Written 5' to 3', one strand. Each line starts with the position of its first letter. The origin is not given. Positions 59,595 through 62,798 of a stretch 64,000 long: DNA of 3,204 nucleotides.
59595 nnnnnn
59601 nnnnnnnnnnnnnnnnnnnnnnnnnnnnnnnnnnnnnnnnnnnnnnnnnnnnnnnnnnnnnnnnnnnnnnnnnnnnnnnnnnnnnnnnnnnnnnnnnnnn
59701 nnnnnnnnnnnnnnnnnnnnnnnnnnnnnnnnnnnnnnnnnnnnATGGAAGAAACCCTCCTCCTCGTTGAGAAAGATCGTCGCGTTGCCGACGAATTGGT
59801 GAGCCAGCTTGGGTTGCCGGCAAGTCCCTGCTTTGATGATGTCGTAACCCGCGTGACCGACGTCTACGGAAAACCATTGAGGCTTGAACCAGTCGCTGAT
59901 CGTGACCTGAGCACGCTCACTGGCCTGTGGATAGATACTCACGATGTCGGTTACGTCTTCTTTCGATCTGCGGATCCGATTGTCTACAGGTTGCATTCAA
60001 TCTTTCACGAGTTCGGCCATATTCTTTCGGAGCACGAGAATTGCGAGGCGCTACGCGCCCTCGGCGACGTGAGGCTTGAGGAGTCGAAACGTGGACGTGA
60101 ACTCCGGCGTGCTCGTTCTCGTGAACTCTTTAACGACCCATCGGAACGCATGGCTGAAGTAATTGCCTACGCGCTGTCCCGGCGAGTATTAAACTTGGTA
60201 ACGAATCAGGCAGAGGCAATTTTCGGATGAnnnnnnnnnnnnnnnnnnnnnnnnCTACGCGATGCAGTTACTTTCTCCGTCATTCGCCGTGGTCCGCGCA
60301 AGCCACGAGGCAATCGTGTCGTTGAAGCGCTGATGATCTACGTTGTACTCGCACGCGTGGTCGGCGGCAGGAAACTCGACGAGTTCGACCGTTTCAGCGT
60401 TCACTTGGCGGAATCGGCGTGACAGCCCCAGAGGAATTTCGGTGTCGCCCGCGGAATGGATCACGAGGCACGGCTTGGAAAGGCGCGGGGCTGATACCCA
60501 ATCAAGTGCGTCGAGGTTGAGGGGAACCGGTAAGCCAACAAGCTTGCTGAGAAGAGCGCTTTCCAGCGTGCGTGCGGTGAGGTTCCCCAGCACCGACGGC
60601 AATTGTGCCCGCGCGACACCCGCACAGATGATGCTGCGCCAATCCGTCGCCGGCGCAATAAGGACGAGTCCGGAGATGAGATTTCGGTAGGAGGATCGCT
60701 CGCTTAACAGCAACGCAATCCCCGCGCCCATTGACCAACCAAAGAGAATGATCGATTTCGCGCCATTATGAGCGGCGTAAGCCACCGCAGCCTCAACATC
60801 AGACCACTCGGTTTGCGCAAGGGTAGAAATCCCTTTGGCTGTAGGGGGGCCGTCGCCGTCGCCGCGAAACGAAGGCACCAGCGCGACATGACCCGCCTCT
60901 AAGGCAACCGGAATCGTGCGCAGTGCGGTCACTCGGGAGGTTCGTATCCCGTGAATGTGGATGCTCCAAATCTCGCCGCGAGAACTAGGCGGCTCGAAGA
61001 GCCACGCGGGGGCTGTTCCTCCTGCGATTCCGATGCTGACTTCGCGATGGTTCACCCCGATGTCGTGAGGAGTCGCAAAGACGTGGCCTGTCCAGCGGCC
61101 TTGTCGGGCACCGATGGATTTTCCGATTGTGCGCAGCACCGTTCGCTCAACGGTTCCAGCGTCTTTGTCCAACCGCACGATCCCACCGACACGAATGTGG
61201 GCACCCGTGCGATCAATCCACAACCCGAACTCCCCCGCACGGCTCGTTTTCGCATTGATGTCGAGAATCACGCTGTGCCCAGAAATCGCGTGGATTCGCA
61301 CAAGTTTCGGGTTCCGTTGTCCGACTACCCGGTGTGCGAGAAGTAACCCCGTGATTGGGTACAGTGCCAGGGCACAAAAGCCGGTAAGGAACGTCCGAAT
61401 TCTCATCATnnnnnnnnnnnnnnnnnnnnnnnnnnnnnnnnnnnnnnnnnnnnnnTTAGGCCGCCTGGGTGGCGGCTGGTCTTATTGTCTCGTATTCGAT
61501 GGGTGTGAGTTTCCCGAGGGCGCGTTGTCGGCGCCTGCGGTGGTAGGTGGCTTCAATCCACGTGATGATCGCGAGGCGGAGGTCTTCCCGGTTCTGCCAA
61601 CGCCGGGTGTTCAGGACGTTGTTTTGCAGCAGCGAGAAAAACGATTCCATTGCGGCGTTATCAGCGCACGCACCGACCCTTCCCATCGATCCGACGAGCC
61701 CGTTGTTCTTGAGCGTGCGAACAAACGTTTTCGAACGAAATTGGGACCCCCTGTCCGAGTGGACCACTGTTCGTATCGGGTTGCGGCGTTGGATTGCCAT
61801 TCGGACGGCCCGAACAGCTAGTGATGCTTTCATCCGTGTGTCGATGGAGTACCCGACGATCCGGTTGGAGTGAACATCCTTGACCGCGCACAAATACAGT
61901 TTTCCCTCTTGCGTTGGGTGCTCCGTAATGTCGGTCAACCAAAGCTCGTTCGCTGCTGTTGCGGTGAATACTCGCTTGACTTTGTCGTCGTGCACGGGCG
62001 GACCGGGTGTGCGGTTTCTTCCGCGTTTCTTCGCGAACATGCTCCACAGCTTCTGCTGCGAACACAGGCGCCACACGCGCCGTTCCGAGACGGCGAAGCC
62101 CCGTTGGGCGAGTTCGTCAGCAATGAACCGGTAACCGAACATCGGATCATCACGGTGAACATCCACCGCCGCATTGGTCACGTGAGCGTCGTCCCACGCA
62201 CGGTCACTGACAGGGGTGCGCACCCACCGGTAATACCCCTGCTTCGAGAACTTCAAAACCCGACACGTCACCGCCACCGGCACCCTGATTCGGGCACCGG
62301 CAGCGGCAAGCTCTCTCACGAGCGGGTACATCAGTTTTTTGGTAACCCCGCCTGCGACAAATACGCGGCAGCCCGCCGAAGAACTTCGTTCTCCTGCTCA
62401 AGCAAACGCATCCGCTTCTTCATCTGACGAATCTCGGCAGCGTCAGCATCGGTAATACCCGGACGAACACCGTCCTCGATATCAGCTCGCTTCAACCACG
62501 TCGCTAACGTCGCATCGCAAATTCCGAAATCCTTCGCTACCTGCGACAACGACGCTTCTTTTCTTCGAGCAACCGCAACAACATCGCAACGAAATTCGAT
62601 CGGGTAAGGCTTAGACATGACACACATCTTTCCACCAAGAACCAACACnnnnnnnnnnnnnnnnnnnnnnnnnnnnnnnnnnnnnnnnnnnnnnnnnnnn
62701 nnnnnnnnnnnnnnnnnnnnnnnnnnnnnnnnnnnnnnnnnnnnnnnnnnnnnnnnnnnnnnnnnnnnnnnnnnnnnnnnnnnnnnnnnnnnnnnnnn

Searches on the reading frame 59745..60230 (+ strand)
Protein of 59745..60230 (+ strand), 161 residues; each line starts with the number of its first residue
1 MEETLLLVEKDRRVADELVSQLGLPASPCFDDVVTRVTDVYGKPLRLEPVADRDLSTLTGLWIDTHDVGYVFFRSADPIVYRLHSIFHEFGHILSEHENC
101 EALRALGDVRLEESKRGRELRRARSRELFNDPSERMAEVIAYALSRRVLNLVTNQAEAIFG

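Call 4: search_protein_families(library=pfam, proteins=[window:59745-60230:+], max_evalue=0.01)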
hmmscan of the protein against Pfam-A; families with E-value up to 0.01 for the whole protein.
window:59745-60230:+ (161 aa): 0 families

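Call 42: search_protein_families(library=pfam, proteins=[window:59745-60230:+], max_evalue=1)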
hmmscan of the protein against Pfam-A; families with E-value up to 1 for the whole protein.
window:59745-60230:+ (161 aa): 1 family
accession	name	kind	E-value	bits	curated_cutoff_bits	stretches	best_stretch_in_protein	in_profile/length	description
PF02560.19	Cyanate_lyase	-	0.24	11.7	25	1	76-94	5-23/69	Cyanate lyase C-terminal domain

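Call 55: search_protein_families(library=ncbifam, proteins=[window:59745-60230:+], max_evalue=0.1)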
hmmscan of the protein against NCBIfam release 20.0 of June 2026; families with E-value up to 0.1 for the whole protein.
window:59745-60230:+ (161 aa): 0 families

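Call 78: search_protein_families(library=padloc, proteins=[window:59745-60230:+], max_evalue=0.01)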
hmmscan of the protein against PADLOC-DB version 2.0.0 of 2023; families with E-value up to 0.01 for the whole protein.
window:59745-60230:+ (161 aa): 0 families

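Call 88: find_related_loci(query=window:59745-60230:+, collection=genome_contigs, flank=6000)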
Query window:59745-60230:+ (161 aa) in genome_contigs; peptide patterns used: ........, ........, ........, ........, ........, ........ (x = any residue, [..] = any of these).
244 stretches matched a pattern; 4 encode a relative of the query (tblastn E <= 1e-3); 4 distinct loci.
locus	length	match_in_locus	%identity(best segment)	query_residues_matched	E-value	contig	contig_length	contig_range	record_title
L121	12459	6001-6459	52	9-161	3e-51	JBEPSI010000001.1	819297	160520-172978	Arthrobacter sp. 2762 Ga0501445_01, whole genome shotgun sequence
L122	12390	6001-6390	40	17-146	4e-27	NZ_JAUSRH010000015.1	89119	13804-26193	Sinomonas atrocyanea strain DS1018 Ga0466922_15, whole genome shotgun sequence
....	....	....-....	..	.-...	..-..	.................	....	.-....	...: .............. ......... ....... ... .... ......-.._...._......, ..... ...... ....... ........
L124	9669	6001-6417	27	14-145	3e-6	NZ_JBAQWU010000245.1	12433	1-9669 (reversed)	MAG: Gordonia sp. (in: high G+C Gram-positive bacteria) isolate MFD10595_ilm_asm_bin31 k127_64181, whole genome shotgun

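Call 90: search_protein_families(library=ncbifam, proteins=[L121:5221-5946:+, L121:5962-6462:+, L121:6462-7466:+, L121:7460-8614:+, L121:8663-9373:-, L121:4053-4853:-, L121:3088-4056:-], max_evalue=0.001)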
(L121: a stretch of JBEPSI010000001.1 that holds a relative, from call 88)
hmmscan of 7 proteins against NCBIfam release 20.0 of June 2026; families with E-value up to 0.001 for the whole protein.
L121:5221-5946:+ (241 aa): 1 family
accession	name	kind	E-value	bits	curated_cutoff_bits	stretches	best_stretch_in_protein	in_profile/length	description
NF041677.1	trans_regClgR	equivalog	4.3e-07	30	170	1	21-92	9-80/113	transcriptional regulator ClgR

L121:5962-6462:+ (166 aa): 0 families

L121:6462-7466:+ (334 aa): 0 families

L121:7460-8614:+ (384 aa): 3 families
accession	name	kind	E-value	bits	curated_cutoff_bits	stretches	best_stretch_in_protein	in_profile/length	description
TIGR02427.1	protocat_pcaD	equivalog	1.3e-05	24.7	255.85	0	298-339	181-222/251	3-oxoadipate enol-lactonase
NF051488.1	bifunc_PcaDC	exception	6e-05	22.4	390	0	298-361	181-242/375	bifunctional 3-oxoadipate enol-lactonase/4-carboxymuconolactone decarboxylase PcaDC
NF051487.1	bifunc_PcaCD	exception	0.00067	18.9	430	0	299-369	343-411/413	bifunctional 4-carboxymuconolactone decarboxylase/3-oxoadipate enol-lactonase PcaCD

L121:8663-9373:- (236 aa): 0 families

L121:4053-4853:- (266 aa): 233 families (the best 25 are shown)
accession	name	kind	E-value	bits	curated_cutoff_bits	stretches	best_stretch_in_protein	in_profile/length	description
TIGR01830.1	3oxo_ACP_reduc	equivalog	3.6e-60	203.6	297.75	1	28-264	1-238/239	3-oxoacyl-[acyl-carrier-protein] reductase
NF047420.2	EF_P_mod_YmfI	equivalog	2.2e-58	197.8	238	1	28-263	2-234/236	elongation factor P 5-aminopentanone reductase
NF005559.1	PRK07231.1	subfamily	1.3e-54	185.3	215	1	26-265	5-248/249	glucose 1-dehydrogenase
NF009466.0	PRK12826.1-2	subfamily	2.1e-54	184.6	222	1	26-265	4-245/248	3-oxoacyl-ACP reductase FabG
NF004197.0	PRK05653.1-1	equivalog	4.7e-53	180.4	332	1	26-264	8-246/249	3-oxoacyl-ACP reductase FabG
NF004199.0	PRK05653.1-4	equivalog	1.6e-52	178.6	301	1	27-264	7-245/247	3-oxoacyl-ACP reductase FabG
NF009464.0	PRK12824.1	subfamily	1.8e-51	175.1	269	1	26-264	3-242/245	3-oxoacyl-ACP reductase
NF004198.0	PRK05653.1-3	equivalog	4.5e-50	170.4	296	1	26-264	8-246/248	3-oxoacyl-ACP reductase FabG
NF005067.0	PRK06484.1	equivalog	5.6e-50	170.3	713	1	23-265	7-252/524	short chain dehydrogenase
NF053542.1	FlxB_rubin_SDR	equivalog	3.7e-48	164.4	340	1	27-263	2-238/239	flexirubin biosynthesis SDR family reductase FlxB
NF009384.0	PRK12743.1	equivalog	1.3e-47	162.2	264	1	25-264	6-247/258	SDR family oxidoreductase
TIGR01829.1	AcAcCoA_reduct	subfamily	6.5e-46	156.9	302.1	1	26-264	1-240/242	acetoacetyl-CoA reductase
NF052558.1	MBtsdlDhBudC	equivalog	8.1e-45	153.3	270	1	26-266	4-243/250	meso-2,3-butanediol dehydrogenase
NF004200.0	PRK05653.1-5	equivalog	3.6e-44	151.1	273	1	27-263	4-240/242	3-oxoacyl-ACP reductase FabG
NF040605.2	mycolic_FabG1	exception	1.9e-43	149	420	1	26-264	2-229/233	3-oxoacyl-ACP reductase FabG1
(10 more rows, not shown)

L121:3088-4056:- (322 aa): 20 families
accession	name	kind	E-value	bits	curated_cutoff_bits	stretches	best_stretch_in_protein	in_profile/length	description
NF041875.1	EPS_EpsD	equivalog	5.8e-41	141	370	1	5-228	1-210/325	exopolysaccharide biosynthesis glycosyltransferase EpsD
TIGR03965.1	mycofact_glyco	equivalog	1.7e-20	73.4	280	1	3-103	74-176/467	mycofactocin biosynthesis glycosyltransferase MftF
NF007482.0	PRK10073.1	equivalog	7.2e-15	54.8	423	1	3-97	6-101/334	glycosyltransferase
NF038302.1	EPS_HpsE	equivalog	1.3e-14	53.9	300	1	5-102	3-107/307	hormogonium polysaccharide biosynthesis glycosyltransferase HpsE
NF038299.1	EPS_HpsN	equivalog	2e-14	53.3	425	1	4-230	2-225/317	hormogonium polysaccharide biosynthesis glycosyltransferase HpsN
NF050819.1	PolSacchBiosHfsG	equivalog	2.7e-14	53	500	1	3-244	12-237/302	polysaccharide biosynthesis protein HfsG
NF047683.1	TeichurnBiosyTuaG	equivalog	3.5e-12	46.5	400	1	4-92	7-97/252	teichuronic acid biosynthesis protein TuaG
TIGR04283.1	glyco_like_mftF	equivalog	6.5e-12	45.5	182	1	5-104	1-95/221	TIGR04283 family arsenosugar biosynthesis glycosyltransferase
TIGR03937.1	PgaC_IcaA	equivalog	6.1e-11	41.9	422.3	1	4-93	46-137/407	poly-beta-1,6-N-acetyl-D-glucosamine synthase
NF050050.1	ProtGlycPglI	equivalog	7e-11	42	500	1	4-92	3-94/306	GalNAc(5)-diNAcBac-PP-undecaprenol beta-1,3-glucosyltransferase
TIGR04009.1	wcaE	equivalog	3e-10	39.8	369.2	1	17-89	18-90/248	colanic acid biosynthesis glycosyltransferase WcaE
NF041394.1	GtaseAglG_Halo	equivalog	1.2e-08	34.7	440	1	1-115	1-116/304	glucosyl-dolichyl phosphate glucuronosyltransferase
TIGR03469.1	HpnB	hypoth_equivalog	4e-06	26.1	379.25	1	4-67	45-113/386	hopene-associated glycosyltransferase HpnB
NF045692.1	OglycostaseCruG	equivalog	7.4e-06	25.1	600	1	3-54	41-92/386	2'-O-glycosyltransferase CruG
NF053739.1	GlytfEpsEBac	equivalog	1.2e-05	24.4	450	1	5-92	3-93/265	glycosyltransferase EpsE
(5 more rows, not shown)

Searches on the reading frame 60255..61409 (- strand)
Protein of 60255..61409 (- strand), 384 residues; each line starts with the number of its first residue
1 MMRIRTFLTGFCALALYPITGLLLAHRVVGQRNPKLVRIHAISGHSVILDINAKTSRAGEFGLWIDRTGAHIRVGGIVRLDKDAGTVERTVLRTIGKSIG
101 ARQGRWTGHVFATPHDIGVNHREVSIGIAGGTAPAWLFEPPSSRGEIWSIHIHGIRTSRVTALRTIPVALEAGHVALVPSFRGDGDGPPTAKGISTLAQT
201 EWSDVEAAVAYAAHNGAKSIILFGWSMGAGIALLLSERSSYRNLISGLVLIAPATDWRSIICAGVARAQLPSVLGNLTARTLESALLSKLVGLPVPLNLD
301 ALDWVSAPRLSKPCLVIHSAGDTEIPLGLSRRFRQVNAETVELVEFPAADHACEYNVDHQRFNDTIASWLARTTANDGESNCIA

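Call 4: search_protein_families(library=pfam, proteins=[window:60255-61409:-], max_evalue=0.01)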
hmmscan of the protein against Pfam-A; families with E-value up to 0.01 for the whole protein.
window:60255-61409:- (384 aa): 7 families
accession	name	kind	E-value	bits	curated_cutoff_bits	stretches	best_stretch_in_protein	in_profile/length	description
PF12697.13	Abhydrolase_6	-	1.7e-09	39.1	26.3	1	152-354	4-205/217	Alpha/beta hydrolase family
PF12146.15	Hydrolase_4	-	1.2e-08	35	27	1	202-261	59-117/239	Serine aminopeptidase, S33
PF00561.26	Abhydrolase_1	-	5.3e-07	30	25.8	1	153-275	7-125/245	alpha/beta hydrolase fold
PF00326.27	Peptidase_S9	-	0.00023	21.1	22.6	1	171-374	12-210/213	Prolyl oligopeptidase family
PF07859.19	Abhydrolase_3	-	0.001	19.3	25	1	205-258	52-114/210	alpha/beta hydrolase fold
PF01738.24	DLH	-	0.0047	17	21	0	170-239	38-118/217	Dienelactone hydrolase family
PF12048.14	DUF3530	-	0.0084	15.9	29.8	0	202-259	179-235/310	Protein of unknown function (DUF3530)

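Call 31: find_homologous_proteins(query=window:60255-61409:-)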
Query window:60255-61409:- (384 aa): 62 proteins with E <= 0.001 among 8000 candidates.
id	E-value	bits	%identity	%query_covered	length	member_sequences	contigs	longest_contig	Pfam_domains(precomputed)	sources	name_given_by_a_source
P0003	8.8e-254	859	100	100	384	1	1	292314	PF12697.14,PF00561.27,PF12146.16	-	-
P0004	2.5e-131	456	58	90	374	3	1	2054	PF00326.28,PF12697.14,PF00561.27,PF12146.16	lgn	-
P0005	4.2e-131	455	60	91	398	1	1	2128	PF12697.14,PF00561.27,PF12146.16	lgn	-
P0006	9.7e-131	454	59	92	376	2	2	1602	PF00326.28,PF12697.14,PF00561.27,PF12146.16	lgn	-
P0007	2.4e-129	450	59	90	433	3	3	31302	PF00326.28,PF12697.14,PF00561.27,PF12146.16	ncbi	-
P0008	7.2e-127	441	55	95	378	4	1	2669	PF00326.28,PF12697.14,PF00561.27,PF12146.16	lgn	-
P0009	3.8e-125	436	54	96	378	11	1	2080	PF00326.28,PF00561.27,PF12146.16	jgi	jgi:pimeloyl-ACP methyl ester carboxylesterase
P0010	5.0e-124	432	54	92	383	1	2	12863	PF00326.28,PF07859.20,PF00561.27,PF12146.16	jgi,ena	-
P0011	8.6e-120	418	55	92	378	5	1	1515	PF00326.28,PF12697.14,PF00561.27,PF12146.16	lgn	-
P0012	1.3e-119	418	54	91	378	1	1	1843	PF00326.28,PF12697.14,PF00561.27,PF12146.16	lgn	-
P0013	8.5e-119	415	54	92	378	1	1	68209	PF00326.28,PF12697.14,PF00561.27,PF12146.16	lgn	-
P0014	1.5e-116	407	53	90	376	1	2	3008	PF00326.28,PF12697.14,PF00561.27,PF12146.16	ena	-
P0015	9.9e-108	378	49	91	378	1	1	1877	PF00326.28,PF12697.14,PF00561.27,PF12146.16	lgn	-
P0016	2.4e-106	374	50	91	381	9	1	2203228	PF00326.28,PF06821.20,PF12146.16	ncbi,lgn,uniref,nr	ncbi:alpha/beta hydrolase family protein [Rathayibacter sp. Leaf296]|uniref:alpha/beta hydrolase fam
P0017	5.0e-106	373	53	89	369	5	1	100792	PF00326.28,PF00561.27,PF12146.16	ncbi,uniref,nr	ncbi:alpha/beta fold hydrolase [Rathayibacter sp. VKM Ac-2929]|uniref:alpha/beta hydrolase family pr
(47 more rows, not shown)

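Call 32: find_encoding_contigs(protein=P0007, flank=10000, max_places=3)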
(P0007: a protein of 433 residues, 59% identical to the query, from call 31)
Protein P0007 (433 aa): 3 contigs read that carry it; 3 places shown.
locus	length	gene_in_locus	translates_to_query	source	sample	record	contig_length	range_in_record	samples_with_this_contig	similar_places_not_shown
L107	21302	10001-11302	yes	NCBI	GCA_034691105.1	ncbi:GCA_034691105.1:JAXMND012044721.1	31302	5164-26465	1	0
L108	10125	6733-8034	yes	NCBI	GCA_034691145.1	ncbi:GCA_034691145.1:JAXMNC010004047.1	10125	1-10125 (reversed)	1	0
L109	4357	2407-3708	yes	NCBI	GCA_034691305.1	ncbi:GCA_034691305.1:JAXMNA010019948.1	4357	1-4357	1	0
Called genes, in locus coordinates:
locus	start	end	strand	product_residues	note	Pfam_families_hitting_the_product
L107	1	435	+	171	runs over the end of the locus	PF01613:Flavin_Reduct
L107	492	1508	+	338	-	PF01544:CorA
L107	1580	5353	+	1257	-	-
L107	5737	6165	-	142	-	PF01741:MscL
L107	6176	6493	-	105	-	PF09723:Zn_ribbon_8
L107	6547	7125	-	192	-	PF01812:5-FTHF_cyc-lig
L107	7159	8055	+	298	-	PF00483:NTP_transferase, PF12804:NTP_transf_3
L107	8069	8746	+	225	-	PF13302:Acetyltransf_3, PF13420:Acetyltransf_4, PF00583:Acetyltransf_1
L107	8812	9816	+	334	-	-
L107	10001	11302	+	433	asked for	PF00561:Abhydrolase_1, PF12146:Hydrolase_4, PF12697:Abhydrolase_6, PF00326:Peptidase_S9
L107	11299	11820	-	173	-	PF00583:Acetyltransf_1, PF13508:Acetyltransf_7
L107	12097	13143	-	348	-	PF00296:Bac_luciferase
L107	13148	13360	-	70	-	PF08940:DUF1918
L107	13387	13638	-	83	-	-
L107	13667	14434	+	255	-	PF02517:Rce1-like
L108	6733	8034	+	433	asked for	PF00561:Abhydrolase_1, PF12146:Hydrolase_4, PF12697:Abhydrolase_6, PF00326:Peptidase_S9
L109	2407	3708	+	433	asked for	PF00561:Abhydrolase_1, PF12146:Hydrolase_4, PF12697:Abhydrolase_6, PF00326:Peptidase_S9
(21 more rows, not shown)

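Call 33: find_encoding_contigs(protein=P0013, flank=10000, max_places=2)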
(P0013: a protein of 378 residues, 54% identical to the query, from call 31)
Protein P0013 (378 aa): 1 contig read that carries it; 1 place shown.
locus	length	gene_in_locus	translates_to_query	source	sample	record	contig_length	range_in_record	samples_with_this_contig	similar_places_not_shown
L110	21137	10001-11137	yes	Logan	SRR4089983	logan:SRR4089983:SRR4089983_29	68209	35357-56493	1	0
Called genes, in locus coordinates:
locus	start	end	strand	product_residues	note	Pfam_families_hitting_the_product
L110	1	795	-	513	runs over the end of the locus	PF00884:Sulfatase, PF16347:SGSH_C (weak)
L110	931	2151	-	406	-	PF07690:MFS_1, PF00083:Sugar_tr (faint), PF07690:MFS_1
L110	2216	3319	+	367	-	PF03462:PCRF, PF00472:RF-1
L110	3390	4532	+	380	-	PF00005:ABC_tran, PF13304:AAA_21 (faint)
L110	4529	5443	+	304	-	PF18075:FtsX_ECD, PF02687:FtsX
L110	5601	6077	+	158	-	PF01668:SmpB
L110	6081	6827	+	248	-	PF13350:Y_phosphatase3, PF22785:Tc-R-P (faint), PF22784:PTP-SAK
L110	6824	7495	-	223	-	PF04402:SIMPL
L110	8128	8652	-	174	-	PF13845:Septum_form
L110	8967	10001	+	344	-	-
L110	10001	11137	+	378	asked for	PF12146:Hydrolase_4 (weak), PF12697:Abhydrolase_6, PF00326:Peptidase_S9 (faint), PF00561:Abhydrolase_1 (weak)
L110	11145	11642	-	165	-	-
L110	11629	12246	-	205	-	PF01381:HTH_3 (weak), PF13443:HTH_26 (faint), PF13560:HTH_31 (weak)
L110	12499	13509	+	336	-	PF00268:Ribonuc_red_sm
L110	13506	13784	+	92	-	-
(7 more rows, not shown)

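Call 43: find_encoding_contigs(protein=P0010, flank=10000, max_places=2)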
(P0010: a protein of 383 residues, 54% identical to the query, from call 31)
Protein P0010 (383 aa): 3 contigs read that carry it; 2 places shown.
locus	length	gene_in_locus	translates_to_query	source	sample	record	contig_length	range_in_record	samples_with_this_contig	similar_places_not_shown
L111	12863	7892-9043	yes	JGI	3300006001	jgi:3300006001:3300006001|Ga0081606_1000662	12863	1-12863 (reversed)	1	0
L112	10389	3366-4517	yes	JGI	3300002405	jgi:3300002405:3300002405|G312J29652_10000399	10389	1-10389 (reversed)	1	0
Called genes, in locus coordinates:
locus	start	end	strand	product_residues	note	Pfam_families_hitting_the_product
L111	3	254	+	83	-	?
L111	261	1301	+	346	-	PF00356:LacI, PF00532:Peripla_BP_1, PF13407:Peripla_BP_4, PF13377:Peripla_BP_3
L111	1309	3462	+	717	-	PF03781:FGE-sulfatase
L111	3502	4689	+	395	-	PF02515:CoA_transf_3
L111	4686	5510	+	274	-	PF03328:HpcH_HpaI, PF15617:C-C_Bond_Lyase (weak)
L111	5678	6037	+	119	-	-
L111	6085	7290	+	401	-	-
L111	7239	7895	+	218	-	PF00005:ABC_tran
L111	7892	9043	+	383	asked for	PF00326:Peptidase_S9, PF00561:Abhydrolase_1 (weak), PF07859:Abhydrolase_3 (faint), PF12146:Hydrolase_4 (weak)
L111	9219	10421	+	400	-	PF07690:MFS_1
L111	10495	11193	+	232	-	PF02463:SMC_N (faint), PF00005:ABC_tran, PF13304:AAA_21 (faint)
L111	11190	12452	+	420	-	PF12704:MacB_PCD (weak), PF02687:FtsX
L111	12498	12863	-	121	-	?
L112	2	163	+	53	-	?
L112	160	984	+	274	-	PF03328:HpcH_HpaI, PF15617:C-C_Bond_Lyase (weak)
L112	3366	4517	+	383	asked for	PF00326:Peptidase_S9, PF00561:Abhydrolase_1 (weak), PF07859:Abhydrolase_3 (faint), PF12146:Hydrolase_4 (weak)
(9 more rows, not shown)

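Call 44: find_encoding_contigs(protein=P0008, flank=5000, max_places=2)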
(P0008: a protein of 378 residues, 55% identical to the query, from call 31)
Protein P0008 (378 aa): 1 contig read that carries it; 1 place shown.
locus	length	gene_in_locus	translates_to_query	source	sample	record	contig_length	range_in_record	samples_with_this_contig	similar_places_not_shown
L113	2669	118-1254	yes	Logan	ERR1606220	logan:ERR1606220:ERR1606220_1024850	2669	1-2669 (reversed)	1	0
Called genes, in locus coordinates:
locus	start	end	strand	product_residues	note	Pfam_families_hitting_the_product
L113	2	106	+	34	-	?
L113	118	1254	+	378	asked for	PF12697:Abhydrolase_6, PF00561:Abhydrolase_1, PF12146:Hydrolase_4, PF00326:Peptidase_S9 (weak)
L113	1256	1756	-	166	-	-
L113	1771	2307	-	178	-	-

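Call 45: find_encoding_contigs(protein=P0005, flank=5000, max_places=2)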
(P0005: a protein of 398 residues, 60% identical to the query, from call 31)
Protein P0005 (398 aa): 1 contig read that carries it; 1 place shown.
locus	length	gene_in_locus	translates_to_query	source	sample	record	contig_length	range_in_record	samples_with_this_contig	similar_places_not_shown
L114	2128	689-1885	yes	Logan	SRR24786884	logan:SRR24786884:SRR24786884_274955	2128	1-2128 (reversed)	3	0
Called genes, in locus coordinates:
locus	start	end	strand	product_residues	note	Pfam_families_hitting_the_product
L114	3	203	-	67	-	?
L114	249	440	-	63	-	-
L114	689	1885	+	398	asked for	PF12697:Abhydrolase_6, PF00561:Abhydrolase_1 (weak), PF12146:Hydrolase_4 (weak)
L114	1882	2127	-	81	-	?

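Call 55: search_protein_families(library=ncbifam, proteins=[window:60255-61409:-], max_evalue=0.1)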
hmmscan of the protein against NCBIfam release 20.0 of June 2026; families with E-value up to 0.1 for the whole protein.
window:60255-61409:- (384 aa): 3 families
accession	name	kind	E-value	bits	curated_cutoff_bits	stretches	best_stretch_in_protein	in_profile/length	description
TIGR03101.1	hydr2_PEP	hypoth_equivalog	0.042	13.3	202.75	1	202-259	82-138/266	hydrolase 2, exosortase A system-associated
NF011457.0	PRK14875.1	equivalog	0.076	12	307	0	207-254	186-232/372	acetoin dehydrogenase dihydrolipoyllysine-residue acetyltransferase subunit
TIGR03100.1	hydr1_PEP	hypoth_equivalog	0.084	12.2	168.45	0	179-254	59-133/274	hydrolase 1, exosortase A system-associated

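Call 78: search_protein_families(library=padloc, proteins=[window:60255-61409:-], max_evalue=0.01)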
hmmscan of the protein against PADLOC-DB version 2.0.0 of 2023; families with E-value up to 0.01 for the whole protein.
window:60255-61409:- (384 aa): 0 families

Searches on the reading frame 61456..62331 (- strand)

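Call 4: search_protein_families(library=pfam, proteins=[window:61456-62331:-], max_evalue=0.01)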
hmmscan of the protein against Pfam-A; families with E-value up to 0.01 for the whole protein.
window:61456-62331:- (291 aa): 5 families
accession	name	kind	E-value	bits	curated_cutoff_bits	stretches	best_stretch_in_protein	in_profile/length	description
PF00665.32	rve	-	3.2e-23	82.4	32.6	1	125-222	2-102/102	Integrase core domain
PF13276.12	HTH_21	-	7.5e-09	36.1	28.1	1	52-103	7-60/60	HTH-like domain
PF13683.12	rve_3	-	8.9e-09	35.4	26.5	1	215-277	6-67/67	Integrase core domain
PF13333.12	rve_2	-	4.3e-07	30.4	22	1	229-282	1-53/56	Integrase core domain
PF01498.24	HTH_Tnp_Tc3_2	-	0.00073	20.2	31.5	0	58-102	7-51/72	Transposase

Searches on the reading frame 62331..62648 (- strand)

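Call 4: search_protein_families(library=pfam, proteins=[window:62331-62648:-], max_evalue=0.01)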
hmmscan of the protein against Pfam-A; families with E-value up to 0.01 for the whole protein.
window:62331-62648:- (105 aa): 2 families
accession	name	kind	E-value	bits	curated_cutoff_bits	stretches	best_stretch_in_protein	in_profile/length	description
PF01527.26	HTH_Tnp_1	-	5e-06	27.1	24.1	1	15-88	7-68/75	Transposase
PF13384.12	HTH_23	-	0.0014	18.8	24.6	0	26-54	11-40/50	Homeodomain-like domain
